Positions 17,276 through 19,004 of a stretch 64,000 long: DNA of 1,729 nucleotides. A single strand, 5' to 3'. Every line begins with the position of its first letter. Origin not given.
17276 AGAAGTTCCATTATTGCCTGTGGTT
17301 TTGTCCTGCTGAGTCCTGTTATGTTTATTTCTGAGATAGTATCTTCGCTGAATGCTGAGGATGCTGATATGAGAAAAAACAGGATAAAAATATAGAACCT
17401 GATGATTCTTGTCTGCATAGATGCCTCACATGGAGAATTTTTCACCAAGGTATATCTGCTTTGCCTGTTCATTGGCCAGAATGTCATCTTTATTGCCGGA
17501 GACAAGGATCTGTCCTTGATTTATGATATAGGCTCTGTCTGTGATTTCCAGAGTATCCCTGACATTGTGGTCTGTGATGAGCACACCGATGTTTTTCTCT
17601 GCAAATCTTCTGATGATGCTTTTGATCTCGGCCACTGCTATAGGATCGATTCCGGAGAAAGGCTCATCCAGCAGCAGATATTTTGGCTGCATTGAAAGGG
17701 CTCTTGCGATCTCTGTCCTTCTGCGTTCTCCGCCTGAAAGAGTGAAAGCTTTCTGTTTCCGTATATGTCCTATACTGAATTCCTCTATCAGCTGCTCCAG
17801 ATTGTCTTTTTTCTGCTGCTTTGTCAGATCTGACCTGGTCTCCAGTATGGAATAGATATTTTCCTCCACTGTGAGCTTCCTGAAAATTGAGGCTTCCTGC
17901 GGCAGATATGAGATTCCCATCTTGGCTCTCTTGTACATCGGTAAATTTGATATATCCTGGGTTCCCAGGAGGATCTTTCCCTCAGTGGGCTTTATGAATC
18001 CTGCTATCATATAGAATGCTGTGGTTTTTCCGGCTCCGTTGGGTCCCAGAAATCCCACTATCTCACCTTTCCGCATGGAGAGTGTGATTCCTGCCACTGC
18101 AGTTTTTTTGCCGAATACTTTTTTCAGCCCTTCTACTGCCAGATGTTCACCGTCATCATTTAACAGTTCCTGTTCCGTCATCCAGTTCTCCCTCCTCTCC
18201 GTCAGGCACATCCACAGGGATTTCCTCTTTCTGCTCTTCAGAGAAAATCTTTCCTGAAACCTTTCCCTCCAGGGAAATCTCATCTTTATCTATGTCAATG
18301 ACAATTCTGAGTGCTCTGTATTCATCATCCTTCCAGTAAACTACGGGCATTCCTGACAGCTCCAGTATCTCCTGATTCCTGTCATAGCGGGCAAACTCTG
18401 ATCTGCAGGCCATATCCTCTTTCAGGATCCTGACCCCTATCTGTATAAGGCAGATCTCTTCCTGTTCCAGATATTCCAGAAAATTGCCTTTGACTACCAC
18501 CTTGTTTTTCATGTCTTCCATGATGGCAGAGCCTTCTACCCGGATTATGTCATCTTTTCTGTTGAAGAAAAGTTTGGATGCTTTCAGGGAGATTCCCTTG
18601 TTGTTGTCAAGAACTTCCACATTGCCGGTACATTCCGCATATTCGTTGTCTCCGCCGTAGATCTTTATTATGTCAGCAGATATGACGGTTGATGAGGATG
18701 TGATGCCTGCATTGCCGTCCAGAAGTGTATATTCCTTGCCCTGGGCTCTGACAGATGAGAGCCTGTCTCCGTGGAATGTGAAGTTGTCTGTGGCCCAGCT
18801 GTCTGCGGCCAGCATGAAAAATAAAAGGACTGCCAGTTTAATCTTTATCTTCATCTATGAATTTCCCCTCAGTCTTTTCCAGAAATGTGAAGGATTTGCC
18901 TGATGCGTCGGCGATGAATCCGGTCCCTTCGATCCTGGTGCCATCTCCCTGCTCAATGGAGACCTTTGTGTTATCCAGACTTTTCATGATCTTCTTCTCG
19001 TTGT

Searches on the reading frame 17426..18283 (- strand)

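Call 58: search_protein_families(library=pfam, proteins=[window:17426-18283:-], max_evalue=0.00001)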
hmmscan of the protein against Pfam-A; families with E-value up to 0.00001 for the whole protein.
window:17426-18283:- (285 aa): 2 families
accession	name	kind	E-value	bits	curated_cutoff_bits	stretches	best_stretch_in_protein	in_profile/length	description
PF00005.33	ABC_tran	-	4e-37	128.3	25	1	65-209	3-136/137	ABC transporter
PF13304.12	AAA_21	-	2.6e-07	31.4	27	0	158-240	205-299/304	AAA domain, putative AbiEii toxin, Type IV TA system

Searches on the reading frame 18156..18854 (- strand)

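Call 58: search_protein_families(library=pfam, proteins=[window:18156-18854:-], max_evalue=0.00001)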
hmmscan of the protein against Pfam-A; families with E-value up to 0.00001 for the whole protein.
window:18156-18854:- (232 aa): 1 family
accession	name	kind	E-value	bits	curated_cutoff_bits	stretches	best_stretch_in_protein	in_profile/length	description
PF03968.19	LptD_N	-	2.3e-08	34.7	20.4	0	40-133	13-112/113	LptA/(LptD N-terminal domain) LPS transport protein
